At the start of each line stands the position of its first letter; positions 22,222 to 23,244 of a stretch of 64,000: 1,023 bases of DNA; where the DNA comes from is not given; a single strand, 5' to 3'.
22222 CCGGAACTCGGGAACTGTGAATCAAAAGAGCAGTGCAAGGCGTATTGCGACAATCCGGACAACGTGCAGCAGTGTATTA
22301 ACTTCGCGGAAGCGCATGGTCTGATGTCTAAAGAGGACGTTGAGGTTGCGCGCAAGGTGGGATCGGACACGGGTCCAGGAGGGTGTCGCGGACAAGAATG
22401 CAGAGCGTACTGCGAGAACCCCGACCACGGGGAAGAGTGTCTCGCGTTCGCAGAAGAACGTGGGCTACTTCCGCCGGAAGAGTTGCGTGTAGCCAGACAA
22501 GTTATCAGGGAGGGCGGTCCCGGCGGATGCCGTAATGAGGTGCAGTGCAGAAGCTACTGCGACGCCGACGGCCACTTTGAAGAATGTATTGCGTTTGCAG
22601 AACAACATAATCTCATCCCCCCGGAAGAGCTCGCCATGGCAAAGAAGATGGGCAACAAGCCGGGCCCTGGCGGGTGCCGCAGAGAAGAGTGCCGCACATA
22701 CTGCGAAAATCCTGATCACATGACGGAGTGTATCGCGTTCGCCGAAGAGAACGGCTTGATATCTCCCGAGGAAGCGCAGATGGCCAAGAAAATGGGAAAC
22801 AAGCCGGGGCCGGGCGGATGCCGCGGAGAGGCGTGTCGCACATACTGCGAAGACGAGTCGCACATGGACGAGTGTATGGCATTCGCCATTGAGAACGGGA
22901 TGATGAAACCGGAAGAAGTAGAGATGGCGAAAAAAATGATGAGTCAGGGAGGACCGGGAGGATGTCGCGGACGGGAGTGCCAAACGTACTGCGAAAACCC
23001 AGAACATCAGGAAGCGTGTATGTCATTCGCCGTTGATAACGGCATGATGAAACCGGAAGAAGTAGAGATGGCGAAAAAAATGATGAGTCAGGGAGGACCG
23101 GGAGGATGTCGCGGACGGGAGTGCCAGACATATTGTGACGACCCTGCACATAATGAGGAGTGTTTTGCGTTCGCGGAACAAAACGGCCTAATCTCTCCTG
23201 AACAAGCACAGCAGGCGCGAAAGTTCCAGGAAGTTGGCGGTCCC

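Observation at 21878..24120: Two-gene unit: a small NP[FL]ENV-repeat membrane protein and a secreted 667-aa protein with eight Cys4/His repeats and a prion-like Q/Y/S tail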

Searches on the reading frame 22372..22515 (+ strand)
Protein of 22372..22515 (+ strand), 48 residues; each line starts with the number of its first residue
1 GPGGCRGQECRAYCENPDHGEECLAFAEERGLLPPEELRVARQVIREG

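Call 32: search_solved_structures(query=A4, max_evalue=10, show_alignments=2)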
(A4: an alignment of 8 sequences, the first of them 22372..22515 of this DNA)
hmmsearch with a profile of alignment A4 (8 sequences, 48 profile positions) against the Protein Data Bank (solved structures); distinct sequences matched with E-value up to 10: 4.
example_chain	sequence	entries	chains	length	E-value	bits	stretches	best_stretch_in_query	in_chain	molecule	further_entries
2a2f_X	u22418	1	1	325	0.17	15.2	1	13-44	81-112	Exocyst complex component Sec15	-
5b5i_A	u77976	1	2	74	0.42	13.9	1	8-29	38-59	Crustacean hyperglycemic hormones 1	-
3hwr_A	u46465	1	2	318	1.5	12.1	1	18-41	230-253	2-dehydropantoate 2-reductase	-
5tdy_B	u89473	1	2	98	1.5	12.1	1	20-47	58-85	Flagellar motor switch protein FliG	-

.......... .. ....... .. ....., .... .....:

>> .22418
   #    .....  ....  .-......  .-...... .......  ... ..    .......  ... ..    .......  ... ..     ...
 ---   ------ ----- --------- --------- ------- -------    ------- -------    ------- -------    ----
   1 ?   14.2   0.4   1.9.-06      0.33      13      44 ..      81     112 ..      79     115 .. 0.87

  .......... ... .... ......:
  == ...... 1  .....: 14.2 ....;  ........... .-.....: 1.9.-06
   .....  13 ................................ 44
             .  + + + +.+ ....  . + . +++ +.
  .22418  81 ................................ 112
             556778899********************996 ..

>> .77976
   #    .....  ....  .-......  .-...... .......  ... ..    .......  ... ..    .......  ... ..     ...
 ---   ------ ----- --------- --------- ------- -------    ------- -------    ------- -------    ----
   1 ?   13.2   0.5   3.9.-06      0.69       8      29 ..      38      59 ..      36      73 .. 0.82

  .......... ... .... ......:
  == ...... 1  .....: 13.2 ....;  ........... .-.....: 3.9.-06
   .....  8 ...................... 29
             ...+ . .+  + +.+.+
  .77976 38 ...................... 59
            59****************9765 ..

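Call 35: search_protein_representatives(alignment_id=A4)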
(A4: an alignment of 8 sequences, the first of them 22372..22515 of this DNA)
Query: 8 sequences, 48 profile positions. Proteins with E-value up to 0.001 (for the whole library): 1767; up to 1e-10: 1439; up to 1e-30: 906. The best 150 are listed.
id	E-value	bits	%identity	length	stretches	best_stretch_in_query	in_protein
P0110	4.1e-145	487.8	-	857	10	1-46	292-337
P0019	2.2e-143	482.2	-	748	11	1-43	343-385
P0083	3.3e-143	481.7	-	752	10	1-45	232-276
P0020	2.6e-140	472.4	-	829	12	1-48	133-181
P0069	2.0e-137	463.2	-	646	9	1-46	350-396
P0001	3.4e-136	459.2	-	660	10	1-46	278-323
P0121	1.4e-135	457.3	-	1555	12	1-46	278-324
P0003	1.8e-134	453.7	-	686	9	1-46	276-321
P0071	8.6e-134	451.5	-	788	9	1-46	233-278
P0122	1.4e-132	447.7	-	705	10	1-45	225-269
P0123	1.0e-130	441.7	-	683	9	1-46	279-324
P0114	1.3e-130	441.4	-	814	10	1-46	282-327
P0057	2.9e-130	440.3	-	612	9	1-42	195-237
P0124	1.5e-129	438.0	-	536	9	1-47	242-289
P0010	2.7e-129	437.2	-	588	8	1-47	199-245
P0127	9.4e-128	432.2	-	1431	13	1-46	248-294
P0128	2.1e-127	431.1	-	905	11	1-46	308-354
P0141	1.6e-115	393.0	-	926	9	1-43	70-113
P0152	5.8e-111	378.5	-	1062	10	2-47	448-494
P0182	2.0e-99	341.6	-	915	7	1-46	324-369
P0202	2.5e-92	318.8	-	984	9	2-44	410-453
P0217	1.0e-89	310.5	-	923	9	2-44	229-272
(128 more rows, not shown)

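Call 55: search_protein_families(library=pfam, proteins=[P0121, P0127, P0152, P0202, P0217, P0141, P0182, P0128], max_evalue=0.001)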
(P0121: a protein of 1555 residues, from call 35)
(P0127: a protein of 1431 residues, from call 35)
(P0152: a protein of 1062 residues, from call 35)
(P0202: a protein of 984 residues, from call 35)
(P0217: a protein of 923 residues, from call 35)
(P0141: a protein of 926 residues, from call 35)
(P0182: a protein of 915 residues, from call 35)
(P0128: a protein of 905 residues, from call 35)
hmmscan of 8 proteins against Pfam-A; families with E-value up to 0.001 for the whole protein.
P0121 (1555 aa): 0 families

P0127 (1431 aa): 0 families

P0152 (1062 aa): 1 family
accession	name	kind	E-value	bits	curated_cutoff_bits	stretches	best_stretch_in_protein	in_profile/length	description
PF13385.13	Laminin_G_3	-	9.5e-25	87.9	27.6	1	841-992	12-150/151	Concanavalin A-like lectin/glucanases superfamily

P0202 (984 aa): 3 families
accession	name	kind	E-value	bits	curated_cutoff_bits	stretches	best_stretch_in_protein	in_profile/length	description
PF13385.13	Laminin_G_3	-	1.7e-27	96.9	27.6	1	741-903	1-150/151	Concanavalin A-like lectin/glucanases superfamily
PF02210.31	Laminin_G_2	-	9.6e-06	26.5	22.9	1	799-893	25-123/126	Laminin G domain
PF07953.20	Toxin_R_bind_N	-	2e-05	24.8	23.8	1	734-897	26-190/191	Clostridium neurotoxin, N-terminal receptor binding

P0217 (923 aa): 1 family
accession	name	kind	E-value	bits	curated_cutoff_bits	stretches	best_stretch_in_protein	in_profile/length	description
PF13385.13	Laminin_G_3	-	6.3e-26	91.8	27.6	1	672-825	10-151/151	Concanavalin A-like lectin/glucanases superfamily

P0141 (926 aa): 0 families

P0182 (915 aa): 0 families

P0128 (905 aa): 1 family
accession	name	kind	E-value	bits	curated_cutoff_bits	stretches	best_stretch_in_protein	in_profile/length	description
PF00050.26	Kazal_1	-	4.5e-07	30.2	21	1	634-654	8-28/49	Kazal-type serine protease inhibitor domain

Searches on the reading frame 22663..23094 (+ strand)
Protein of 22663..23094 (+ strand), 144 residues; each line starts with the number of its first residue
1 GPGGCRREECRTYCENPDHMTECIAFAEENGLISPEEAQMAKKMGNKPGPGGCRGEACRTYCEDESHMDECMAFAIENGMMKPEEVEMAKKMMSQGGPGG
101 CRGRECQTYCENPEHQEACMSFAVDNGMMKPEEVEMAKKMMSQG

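Call 52: predict_structure(alignment_id=A6)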
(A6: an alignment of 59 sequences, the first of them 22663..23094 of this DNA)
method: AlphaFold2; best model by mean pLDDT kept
length: 144 residues; sequences in the alignment: 59
mean_pLDDT: 90.2   pTM: 0.68
mean pLDDT of the five models: 90.2, 89.9, 87.4, 85.8, 85.0
residues with pLDDT >= 90: 88; 70-90: 52; 50-70: 4; < 50: 0
segments of 3 or more residues with pLDDT < 50: none
pLDDT, mean of each block of 10 residues (from residue 1): 77 89 94 92 87 91 92 93 89 89 91 96 93 93 83
secondary structure, 60 per line:
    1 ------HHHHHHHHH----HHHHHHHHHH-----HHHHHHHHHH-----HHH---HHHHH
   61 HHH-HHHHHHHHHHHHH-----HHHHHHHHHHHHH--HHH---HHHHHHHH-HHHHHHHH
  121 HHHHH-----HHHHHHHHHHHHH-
elements in order: H7-15 H20-29 H35-44 H56-63 H65-77 H83-95 H104-111 H113-125 H131-143

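Call 54: fold_search(model_id=the predicted structure, library=pdb)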
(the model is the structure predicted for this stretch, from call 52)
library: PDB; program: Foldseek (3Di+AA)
matches with E <= 10: 17; with E <= 0.001: 0
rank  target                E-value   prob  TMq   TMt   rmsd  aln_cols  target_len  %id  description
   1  5aiz                  3.6e+00  0.04  0.15  0.17  10.7        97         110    9  The PIAS-like coactivator Zmiz1 is a direct and selective cofactor of Notch1 in T-cell development and leukemia (released 2015-10-28)
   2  8onz_LR               4.0e+00  0.07  0.23  0.22  23.4       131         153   11  Chaetomium thermophilum Methionine Aminopeptidase 2 at the 80S ribosome (released 2024-02-21)
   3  2ahj_D                5.6e+00  0.08  0.17  0.12  10.7        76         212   17  NITRILE HYDRATASE COMPLEXED WITH NITRIC OXIDE (released 1999-01-27)
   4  3wvd_B                5.9e+00  0.04  0.16  0.11  11.7        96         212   19  Crystal structure of Nitrile Hydratase mutant bR56K complexed with Trimethylacetonitrile, photo-activated for 50 min (released 2015-06-17)
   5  7cpu_LR               6.5e+00  0.04  0.20  0.18  16.1       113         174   12  Cryo-EM structure of 80S ribosome from mouse kidney (released 2022-02-02)
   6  9rp3_A                6.5e+00  0.04  0.17  0.07  13.3       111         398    9  Structure of Avast type 5 activator (Gp316, JADA jumbophage protein) (released 2025-07-02)
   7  9i78_LR               6.5e+00  0.03  0.22  0.19  26.1       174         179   11  Cryo-EM structure of Chaetomium thermophilum ribosome-bound SND3 translocon (released 2025-11-12)
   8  7pzy_z                7.3e+00  0.03  0.23  0.19  24.4       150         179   15  Structure of the vacant Candida albicans 80S ribosome (released 2022-05-18)
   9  7r81_T1               7.7e+00  0.03  0.23  0.18  26.2       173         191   10  Structure of the translating Neurospora crassa ribosome arrested by cycloheximide (released 2021-12-01)
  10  3a8m_B                8.1e+00  0.04  0.17  0.12  11.6        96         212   19  Crystal structure of Nitrile Hydratase mutant Y72F complexed with Trimethylacetonitrile (released 2010-04-14)
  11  3qnm                  8.1e+00  0.04  0.21  0.14  13.7       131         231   11  Haloalkane Dehalogenase Family Member from Bacteroides thetaiotaomicron of Unknown Function (released 2011-03-30)
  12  8q87_BR               8.1e+00  0.02  0.20  0.18  21.6       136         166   12  Structure of the G. gallus 80S rotated ribosome in complex with eEF2 and SERBP1 (released 2024-08-28)
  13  1yoz_A                8.6e+00  0.05  0.18  0.23  13.9        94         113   16  Predicted coding region AF0941 from Archaeoglobus fulgidus (released 2005-02-08)
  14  9g30_z                8.6e+00  0.03  0.23  0.19  26.1       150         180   13  The structure of the Candida albicans ribosome with tRNA-fMet, mRNA, and compounds (GEN and MFQ) shows strong density  (released 2025-04-23)
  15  6s7i_B                8.6e+00  0.03  0.18  0.08  13.6       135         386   12  Arbitrium receptor from a Bacillus subtilis Katmira33 phage (released 2021-04-14)
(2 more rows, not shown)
